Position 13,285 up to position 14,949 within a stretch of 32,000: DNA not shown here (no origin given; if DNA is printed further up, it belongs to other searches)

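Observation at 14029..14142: Complete cassette swap in the middle of otherwise near-identical genes: Met-rich in A, charged in A'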

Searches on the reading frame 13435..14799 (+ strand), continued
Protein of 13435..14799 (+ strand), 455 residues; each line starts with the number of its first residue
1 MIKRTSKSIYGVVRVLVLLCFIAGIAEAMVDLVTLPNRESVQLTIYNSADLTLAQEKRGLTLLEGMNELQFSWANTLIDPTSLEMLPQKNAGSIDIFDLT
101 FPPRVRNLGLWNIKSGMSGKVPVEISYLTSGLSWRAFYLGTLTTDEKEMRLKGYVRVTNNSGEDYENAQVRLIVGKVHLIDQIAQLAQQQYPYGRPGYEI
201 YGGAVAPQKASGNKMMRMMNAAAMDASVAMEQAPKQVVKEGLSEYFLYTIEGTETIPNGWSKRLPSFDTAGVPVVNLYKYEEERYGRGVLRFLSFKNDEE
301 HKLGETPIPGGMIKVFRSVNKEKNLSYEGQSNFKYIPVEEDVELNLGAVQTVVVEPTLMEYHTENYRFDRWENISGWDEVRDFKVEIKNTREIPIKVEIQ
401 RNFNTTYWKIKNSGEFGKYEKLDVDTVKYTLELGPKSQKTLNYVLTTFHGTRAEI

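Call 32: search_protein_families(library=pfam, proteins=[L011:2352-2942:+, L011:2957-4768:+, L011:588-2219:+, L028:2166-2768:+, L028:2768-4612:+, L028:7604-8497:+, L028:8497-9756:+, L011:8842-9822:-], max_evalue=0.01)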
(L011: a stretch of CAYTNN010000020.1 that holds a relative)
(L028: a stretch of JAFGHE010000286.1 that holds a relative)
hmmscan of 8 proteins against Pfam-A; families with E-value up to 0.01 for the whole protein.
L011:2352-2942:+ (197 aa): 5 families
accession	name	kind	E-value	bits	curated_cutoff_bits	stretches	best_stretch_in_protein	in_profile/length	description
PF08281.18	Sigma70_r4_2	-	5.7e-19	67.9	25.7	1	138-190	2-54/54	Sigma-70, region 4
PF04542.20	Sigma70_r2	-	1.5e-16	60.3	24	1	29-96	1-71/71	Sigma-70 region 2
PF04545.22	Sigma70_r4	-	2.1e-11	43.6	24.1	1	143-190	1-48/50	Sigma-70, region 4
PF13384.12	HTH_23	-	2.6e-06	27.5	24.6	1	149-180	4-35/50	Homeodomain-like domain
PF07638.17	Sigma70_ECF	-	0.0002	21.8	21.1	1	14-183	7-172/185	ECF sigma factor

L011:2957-4768:+ (604 aa): 1 family
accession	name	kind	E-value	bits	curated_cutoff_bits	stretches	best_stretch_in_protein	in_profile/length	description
PF13598.12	DUF4139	-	9.7e-09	35.7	31.8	1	273-550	2-151/205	Domain of unknown function (DUF4139)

L011:588-2219:+ (544 aa): 2 families
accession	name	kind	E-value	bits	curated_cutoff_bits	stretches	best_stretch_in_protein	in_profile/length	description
PF06283.17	ThuA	-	1.8e-15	58.2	33.4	1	356-534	39-208/209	Trehalose utilisation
PF00857.26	Isochorismatase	-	6.8e-09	36.5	27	1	209-262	101-151/175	Isochorismatase domain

L028:2166-2768:+ (201 aa): 8 families
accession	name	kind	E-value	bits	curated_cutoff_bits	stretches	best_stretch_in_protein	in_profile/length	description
PF08281.18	Sigma70_r4_2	-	6e-20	71.1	25.7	1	138-189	3-54/54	Sigma-70, region 4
PF04542.20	Sigma70_r2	-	2.9e-18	65.9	24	1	23-89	1-69/71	Sigma-70 region 2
PF04545.22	Sigma70_r4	-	4.5e-15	55.3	24.1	1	142-189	1-48/50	Sigma-70, region 4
PF07638.17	Sigma70_ECF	-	3.8e-08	33.9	21.1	1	19-181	18-171/185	ECF sigma factor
PF13384.12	HTH_23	-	1.9e-06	27.9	24.6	1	148-179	4-35/50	Homeodomain-like domain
PF13551.12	HTH_29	-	0.0022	18.5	28.1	1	151-178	1-29/64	Winged helix-turn helix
PF00196.25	GerE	-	0.0036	17.3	23.5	1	153-186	9-42/57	Bacterial regulatory proteins, luxR family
PF13518.12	HTH_28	-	0.0067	16.9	25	0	150-179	1-30/52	Helix-turn-helix domain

L028:2768-4612:+ (615 aa): 2 families
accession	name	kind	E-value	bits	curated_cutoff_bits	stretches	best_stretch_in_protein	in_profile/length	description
PF13598.12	DUF4139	-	4.6e-07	30.2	31.8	1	274-558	2-153/205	Domain of unknown function (DUF4139)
PF13490.11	zf-HC2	-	4.4e-05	23.9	22.2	1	8-37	6-35/35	Putative zinc-finger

L028:7604-8497:+ (298 aa): 1 family
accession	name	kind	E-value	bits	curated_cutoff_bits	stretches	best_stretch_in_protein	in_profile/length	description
PF01578.25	Cytochrom_C_asm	-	5.5e-14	52.8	29.9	1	70-273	3-205/212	Cytochrome C assembly protein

L028:8497-9756:+ (420 aa): 12 families
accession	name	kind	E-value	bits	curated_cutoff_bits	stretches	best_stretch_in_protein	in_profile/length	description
PF05201.20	GlutR_N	-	2.3e-48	164.3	27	1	6-157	1-151/151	Glutamyl-tRNAGlu reductase, N-terminal domain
PF01488.26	Shikimate_DH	-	5e-37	127.5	24.3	1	172-303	1-138/138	Shikimate / quinate 5-dehydrogenase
PF00745.25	GlutR_dimer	-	2.9e-15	56.8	22.9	1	318-413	2-96/99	Glutamyl-tRNAGlu reductase, dimerisation domain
PF03807.23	F420_oxidored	-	3.5e-07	31.2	21.6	1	185-256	1-72/94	NADP oxidoreductase coenzyme F420-dependent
PF02826.25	2-Hacid_dh_C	-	3.4e-06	27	25.1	1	175-273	28-124/178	D-isomer specific 2-hydroxyacid dehydrogenase, NAD binding domain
PF01408.29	GFO_IDH_MocA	-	3.6e-05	24.9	24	1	185-256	2-75/120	Oxidoreductase family, NAD-binding Rossmann fold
PF13241.12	NAD_binding_7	-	9e-05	23.4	22.1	1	180-253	4-71/104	Putative NAD(P)-binding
PF02423.21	OCD_Mu_crystall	-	0.00011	21.8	24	1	153-255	102-205/314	Ornithine cyclodeaminase/mu-crystallin family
PF13460.12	NAD_binding_10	-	0.00068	20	27.2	1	191-259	3-74/184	NAD(P)H-binding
PF01262.27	AlaDh_PNT_C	-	0.0012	18.8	23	1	180-278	25-130/214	Alanine dehydrogenase/PNT, C-terminal domain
PF03435.24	Sacchrp_dh_NADP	-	0.0014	19.4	25.1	1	186-278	1-100/129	Saccharopine dehydrogenase NADP binding domain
PF03446.21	NAD_binding_2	-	0.0016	18.9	21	1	186-273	2-90/161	NAD binding domain of 6-phosphogluconate dehydrogenase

L011:8842-9822:- (326 aa): 2 families
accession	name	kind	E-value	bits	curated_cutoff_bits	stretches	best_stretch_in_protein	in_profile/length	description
PF24400.1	DUF7544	-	8e-42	143.9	27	1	10-274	3-234/302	Family of unknown function (DUF7544)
PF22571.1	LiaI-LiaF-TM_PspC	-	0.00054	20.2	27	1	73-212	4-138/142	PspC transmembrane region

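Call 34: find_homologous_proteins(query=L064:4054-5973:+, max_evalue=0.00001)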
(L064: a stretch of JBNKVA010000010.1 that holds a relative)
Query L064:4054-5973:+ (640 aa): 6083 proteins with E <= 0.00001 among 8000 candidates; the best 120 are listed.
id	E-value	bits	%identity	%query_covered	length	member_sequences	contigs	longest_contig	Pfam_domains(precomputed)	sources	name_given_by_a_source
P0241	0.0e+0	1460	100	100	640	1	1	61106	PF13598.13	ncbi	-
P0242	1.5e-243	828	62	99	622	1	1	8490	PF13490.12,PF13598.13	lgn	-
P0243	3.4e-241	820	61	100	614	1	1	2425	PF13598.13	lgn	-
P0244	2.8e-236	804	61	100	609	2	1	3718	PF13598.13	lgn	-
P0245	2.5e-230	784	60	99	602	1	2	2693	PF13598.13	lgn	-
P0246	4.9e-229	780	60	99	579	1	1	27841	PF13490.12,PF13598.13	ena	-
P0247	2.1e-225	768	64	70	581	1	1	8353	PF13598.13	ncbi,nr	ncbi:MAG: DUF4139 domain-containing protein [Pontiellaceae bacterium]|nr:DUF4139 domain-containing p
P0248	3.5e-225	767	58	98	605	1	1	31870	PF13598.13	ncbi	-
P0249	1.0e-222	759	57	99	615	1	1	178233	PF13598.13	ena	-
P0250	1.0e-221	756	66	70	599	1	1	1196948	PF13598.13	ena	-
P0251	2.6e-218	745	66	70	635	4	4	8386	PF13598.13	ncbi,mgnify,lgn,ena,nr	ncbi:MAG: DUF4139 domain-containing protein [Lentisphaerae bacterium]|mgnify:CR=1 FL=1|nr:DUF4139 do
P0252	2.3e-216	738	56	99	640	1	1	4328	PF13490.12,PF13598.13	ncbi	-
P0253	3.6e-211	721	62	70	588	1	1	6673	PF13490.12,PF13598.13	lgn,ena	-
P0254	1.1e-209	716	55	99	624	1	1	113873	PF13598.13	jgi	jgi:hypothetical protein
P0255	5.7e-207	707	64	70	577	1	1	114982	PF13598.13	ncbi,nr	ncbi:DUF4139 domain-containing protein [Pontiellaceae bacterium B1224]|nr:DUF4139 domain-containing 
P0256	1.9e-205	702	61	73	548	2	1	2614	PF13598.13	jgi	jgi:hypothetical protein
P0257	1.7e-201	689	63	69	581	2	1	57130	PF13598.13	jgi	jgi:hypothetical protein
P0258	3.6e-199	682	52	99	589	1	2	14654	PF13598.13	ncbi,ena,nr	ncbi:MAG: DUF4139 domain-containing protein [Verrucomicrobia bacterium]|nr:DUF4139 domain-containing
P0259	2.2e-196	672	68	70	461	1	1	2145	PF13598.13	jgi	jgi:hypothetical protein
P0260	1.3e-195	670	50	100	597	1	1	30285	PF13598.13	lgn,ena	-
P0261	5.0e-194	665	58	71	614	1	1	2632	PF13598.13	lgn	-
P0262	9.7e-192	657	51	99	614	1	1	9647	PF13598.13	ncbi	-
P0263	2.0e-191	656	52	99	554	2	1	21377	PF13598.13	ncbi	ncbi:MAG: DUF4139 domain-containing protein [Pontiella sp.]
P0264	1.7e-188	646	61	76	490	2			PF13598.13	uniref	uniref:DUF4139 domain-containing protein n=1 Tax=Pontiella sp. TaxID=2837462 RepID=UPI003566BF3A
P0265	1.5e-187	643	53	81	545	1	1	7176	PF13598.13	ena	-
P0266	1.0e-186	640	50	99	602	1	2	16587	PF13598.13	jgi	-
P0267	1.1e-168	581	44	100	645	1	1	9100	PF13598.13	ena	-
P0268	4.7e-168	579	46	99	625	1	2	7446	PF13598.13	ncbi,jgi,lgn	ncbi:MAG: hypothetical protein PVH77_07580 [Phycisphaerales bacterium]|jgi:hypothetical protein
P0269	1.6e-167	577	44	100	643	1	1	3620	PF13598.13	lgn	-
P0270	2.7e-167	576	44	100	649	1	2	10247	PF13598.13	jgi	-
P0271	1.1e-166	574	43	100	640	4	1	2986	PF13598.13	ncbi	-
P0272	2.6e-166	573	44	100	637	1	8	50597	PF13598.13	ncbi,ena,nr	ncbi:MAG: DUF4139 domain-containing protein [Planctomycetes bacterium]|nr:DUF4139 domain-containing 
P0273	3.6e-166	572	45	99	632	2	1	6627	PF13598.13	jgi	-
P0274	4.2e-166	572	46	99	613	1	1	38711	PF13598.13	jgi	-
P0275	1.2e-165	571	45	99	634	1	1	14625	PF13598.13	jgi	-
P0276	1.5e-165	570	45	100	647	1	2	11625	PF13598.13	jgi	jgi:hypothetical protein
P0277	2.1e-165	570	52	74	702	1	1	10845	PF13598.13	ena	-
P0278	2.1e-165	570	55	68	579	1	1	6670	PF13598.13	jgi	-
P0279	2.3e-165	570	47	99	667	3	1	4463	PF13598.13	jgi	jgi:hypothetical protein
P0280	2.9e-165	569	43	100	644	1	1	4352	PF13598.13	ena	-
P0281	3.6e-165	569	46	99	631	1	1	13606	PF13598.13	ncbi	-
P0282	3.8e-165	569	45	100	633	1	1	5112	PF13598.13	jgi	jgi:hypothetical protein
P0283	5.1e-165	569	45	99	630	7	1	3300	PF13598.13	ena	-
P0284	6.3e-165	568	45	99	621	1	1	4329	PF13598.13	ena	-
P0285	6.5e-165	568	45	100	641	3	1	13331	PF13598.13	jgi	-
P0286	7.7e-165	568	43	99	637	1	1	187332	PF13598.13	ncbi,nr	ncbi:MAG: DUF4139 domain-containing protein [Sedimentisphaerales bacterium]|nr:DUF4139 domain-contai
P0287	9.5e-165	568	44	100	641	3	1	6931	PF13598.13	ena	-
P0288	1.1e-164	568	44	100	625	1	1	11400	PF13598.13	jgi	-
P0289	1.9e-164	567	45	99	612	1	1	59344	PF13598.13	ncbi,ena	-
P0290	2.2e-164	567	44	100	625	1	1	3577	PF13598.13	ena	-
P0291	2.5e-164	566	45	100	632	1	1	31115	PF13598.13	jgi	-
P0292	3.0e-164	566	45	99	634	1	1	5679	PF13598.13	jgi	-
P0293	3.0e-164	566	43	100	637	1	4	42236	PF13598.13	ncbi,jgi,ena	-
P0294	3.2e-164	566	45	99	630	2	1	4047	PF13598.13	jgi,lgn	jgi:hypothetical protein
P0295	3.2e-164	566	43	100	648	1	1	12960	PF13598.13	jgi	-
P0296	3.6e-164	566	43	99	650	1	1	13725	PF13598.13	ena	-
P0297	4.1e-164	566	46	100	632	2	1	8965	PF13598.13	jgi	jgi:hypothetical protein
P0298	4.6e-164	566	44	100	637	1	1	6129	PF13598.13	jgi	-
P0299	4.8e-164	565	43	100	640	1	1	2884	PF13598.13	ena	-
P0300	5.2e-164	565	53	69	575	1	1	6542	PF13598.13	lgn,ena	-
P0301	5.5e-164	565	45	99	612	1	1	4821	PF13598.13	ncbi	ncbi:MAG: DUF4139 domain-containing protein [Phycisphaerae bacterium]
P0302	6.0e-164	565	43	99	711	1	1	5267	PF13598.13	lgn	-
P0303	6.4e-164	565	45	99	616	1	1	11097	PF13598.13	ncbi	-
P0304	7.9e-164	565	46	99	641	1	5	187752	PF13598.13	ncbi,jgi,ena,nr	ncbi:MAG TPA: hypothetical protein PLU87_07445 [Sedimentisphaerales bacterium]|nr:hypothetical prote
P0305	8.5e-164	565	45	99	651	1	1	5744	PF13598.13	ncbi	-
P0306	1.1e-163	564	53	70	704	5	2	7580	PF13598.13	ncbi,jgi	ncbi:MAG: DUF4139 domain-containing protein [Planctomycetota bacterium]|jgi:hypothetical protein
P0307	1.1e-163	564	45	99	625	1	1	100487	PF13598.13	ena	-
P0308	1.1e-163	564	45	100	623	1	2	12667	PF13598.13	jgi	-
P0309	1.2e-163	564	45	99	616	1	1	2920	PF13598.13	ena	-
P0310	2.0e-163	563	44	99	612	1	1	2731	PF13598.13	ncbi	-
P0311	2.2e-163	563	43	100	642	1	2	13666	PF13598.13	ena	-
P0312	2.2e-163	563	45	99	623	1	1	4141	PF13598.13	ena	-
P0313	2.4e-163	563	46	100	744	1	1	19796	PF13598.13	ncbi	-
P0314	2.8e-163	563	44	99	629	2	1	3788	PF13598.13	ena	-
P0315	2.9e-163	563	45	99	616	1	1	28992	PF13598.13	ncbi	ncbi:MAG: DUF4139 domain-containing protein [Planctomycetota bacterium]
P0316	3.0e-163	563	46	99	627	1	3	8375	PF13598.13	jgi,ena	-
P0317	3.2e-163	563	43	99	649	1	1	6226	PF13598.13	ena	-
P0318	3.5e-163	563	53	69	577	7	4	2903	PF13598.13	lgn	-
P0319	3.9e-163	562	44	99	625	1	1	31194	PF13598.13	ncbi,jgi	ncbi:MAG: DUF4139 domain-containing protein [Planctomycetota bacterium]|jgi:hypothetical protein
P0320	4.0e-163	562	46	99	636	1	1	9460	PF13598.13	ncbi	-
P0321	4.9e-163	562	45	100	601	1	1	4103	PF13598.13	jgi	jgi:hypothetical protein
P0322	5.2e-163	562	43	99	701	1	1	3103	PF13598.13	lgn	-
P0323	5.9e-163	562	45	100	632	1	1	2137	PF13598.13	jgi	jgi:hypothetical protein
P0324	6.6e-163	562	46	99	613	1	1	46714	PF13598.13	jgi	-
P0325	6.7e-163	562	44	100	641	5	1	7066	PF13598.13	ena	-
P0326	8.1e-163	561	47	88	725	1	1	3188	PF13598.13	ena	-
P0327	8.6e-163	561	45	99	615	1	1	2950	PF13598.13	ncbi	-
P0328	9.3e-163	561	57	69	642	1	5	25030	PF13598.13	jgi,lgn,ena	-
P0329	9.4e-163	561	45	99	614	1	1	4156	PF13598.13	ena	-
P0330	1.0e-162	561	45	99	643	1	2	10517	PF13598.13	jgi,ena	-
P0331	1.0e-162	561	43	100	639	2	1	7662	PF13598.13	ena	-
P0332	1.1e-162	561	54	70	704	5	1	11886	PF13598.13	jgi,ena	-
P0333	1.2e-162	561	43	100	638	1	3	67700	PF13598.13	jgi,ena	-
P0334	1.2e-162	561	43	99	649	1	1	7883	PF13598.13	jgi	-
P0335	1.2e-162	561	43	100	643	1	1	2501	PF13598.13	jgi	jgi:hypothetical protein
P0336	1.3e-162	561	43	99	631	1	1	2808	PF13598.13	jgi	jgi:hypothetical protein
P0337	1.4e-162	561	45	99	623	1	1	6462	PF13598.13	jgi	jgi:hypothetical protein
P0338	1.4e-162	561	45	99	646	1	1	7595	PF13598.13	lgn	-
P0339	1.9e-162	560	43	100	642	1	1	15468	PF13598.13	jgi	jgi:hypothetical protein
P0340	2.3e-162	560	44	100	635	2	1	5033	PF13598.13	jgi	jgi:hypothetical protein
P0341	2.4e-162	560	42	100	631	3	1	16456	PF13598.13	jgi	jgi:hypothetical protein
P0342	2.9e-162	560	44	99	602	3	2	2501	PF13598.13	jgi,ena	-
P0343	3.2e-162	559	44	99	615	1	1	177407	PF13598.13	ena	-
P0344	3.3e-162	559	44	99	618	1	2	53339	PF13598.13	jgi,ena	-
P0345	3.6e-162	559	45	99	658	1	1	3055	PF13598.13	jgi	jgi:hypothetical protein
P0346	3.6e-162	559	45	99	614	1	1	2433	PF13598.13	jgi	-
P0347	3.7e-162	559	44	99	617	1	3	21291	PF13598.13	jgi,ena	-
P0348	3.7e-162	559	44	99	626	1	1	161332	PF13598.13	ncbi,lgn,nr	ncbi:MAG: DUF4139 domain-containing protein [Planctomycetes bacterium]|nr:DUF4139 domain-containing 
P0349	3.8e-162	559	45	99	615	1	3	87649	PF13598.13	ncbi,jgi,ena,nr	ncbi:MAG TPA: DUF4139 domain-containing protein [Sedimentisphaerales bacterium]|nr:DUF4139 domain-co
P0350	3.9e-162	559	46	99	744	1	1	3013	PF13598.13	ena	-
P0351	3.9e-162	559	44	99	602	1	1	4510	PF13598.13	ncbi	-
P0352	4.0e-162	559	44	100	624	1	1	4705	PF13598.13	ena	-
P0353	4.4e-162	559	46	99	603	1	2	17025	PF13598.13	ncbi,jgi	-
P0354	4.5e-162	559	43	100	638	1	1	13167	PF13598.13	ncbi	-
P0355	4.6e-162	559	45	99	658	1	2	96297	PF13598.13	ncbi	-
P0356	4.8e-162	559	44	99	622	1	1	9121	PF13598.13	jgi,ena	-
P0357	4.8e-162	559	45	99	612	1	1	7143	PF13598.13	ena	-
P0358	5.4e-162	559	44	99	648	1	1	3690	PF13598.13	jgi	-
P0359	5.5e-162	559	44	100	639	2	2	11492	PF13598.13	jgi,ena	-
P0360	6.0e-162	559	45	100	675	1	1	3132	PF13598.13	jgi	jgi:hypothetical protein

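Call 47: predict_structure(alignment_id=A4)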
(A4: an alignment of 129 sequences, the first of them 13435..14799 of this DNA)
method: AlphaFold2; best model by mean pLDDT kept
length: 455 residues; sequences in the alignment: 129
mean_pLDDT: 84.5   pTM: 0.70
mean pLDDT of the five models: 84.5, 83.6, 83.0, 81.5, 81.1
residues with pLDDT >= 90: 264; 70-90: 91; 50-70: 74; < 50: 26
segments of 3 or more residues with pLDDT < 50: 177-184, 198-205, 239-243
pLDDT, mean of each block of 10 residues (from residue 1): 57 84 64 73 79 91 93 84 93 93 88 94 93 93 96 93 88 62 52 57 51 66 59 52 56 82 90 97 96 96 88 95 91 92 96 97 97 97 98 96 95 93 96 97 97 90
secondary structure, 60 per line:
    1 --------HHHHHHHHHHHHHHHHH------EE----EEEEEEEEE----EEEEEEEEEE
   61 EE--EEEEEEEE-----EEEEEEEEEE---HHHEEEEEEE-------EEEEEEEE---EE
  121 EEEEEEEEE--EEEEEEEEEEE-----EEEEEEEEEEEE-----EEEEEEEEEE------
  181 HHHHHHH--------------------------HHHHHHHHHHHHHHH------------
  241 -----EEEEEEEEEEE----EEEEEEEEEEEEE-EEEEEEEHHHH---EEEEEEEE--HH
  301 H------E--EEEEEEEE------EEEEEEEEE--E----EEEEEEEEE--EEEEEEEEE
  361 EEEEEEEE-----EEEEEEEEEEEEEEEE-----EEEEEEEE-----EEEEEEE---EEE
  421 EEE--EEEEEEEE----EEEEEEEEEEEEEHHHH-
elements in order: H9-25 E38-46 E51-62 E65-72 E78-87 E94-100 E108-115 E119-129 E132-142 E148-159 E165-174 H181-187 H214-228 E246-256 E261-273 E275-281 H282-285 E289-296 E311-318 E325-333 E341-349 E352-368 E374-389 E395-402 E408-414 E418-423 E426-433 E438-450 H451-454
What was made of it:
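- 13435..14802 (+): Gene A, an exported DUF4139 protein of 455 aa. AF2 model has mean pLDDT 84.5 and is all-beta with three sandwich-like blocks (call 47).
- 14074..14118 (+): Predicted helix within the A linker (residues 214-228, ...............). DSSP helix in the AF2 model at low confidence, pLDDT about 51-66 (call 47).
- The insertion (residues 175-245) is the only low-confidence part of an otherwise confident model, and it contains a helix at 214-228 (call 47). pLDDT is low (call 47).
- Tried and rejected: Adding the B and anti-sigma subfamilies fixed it (call 47).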
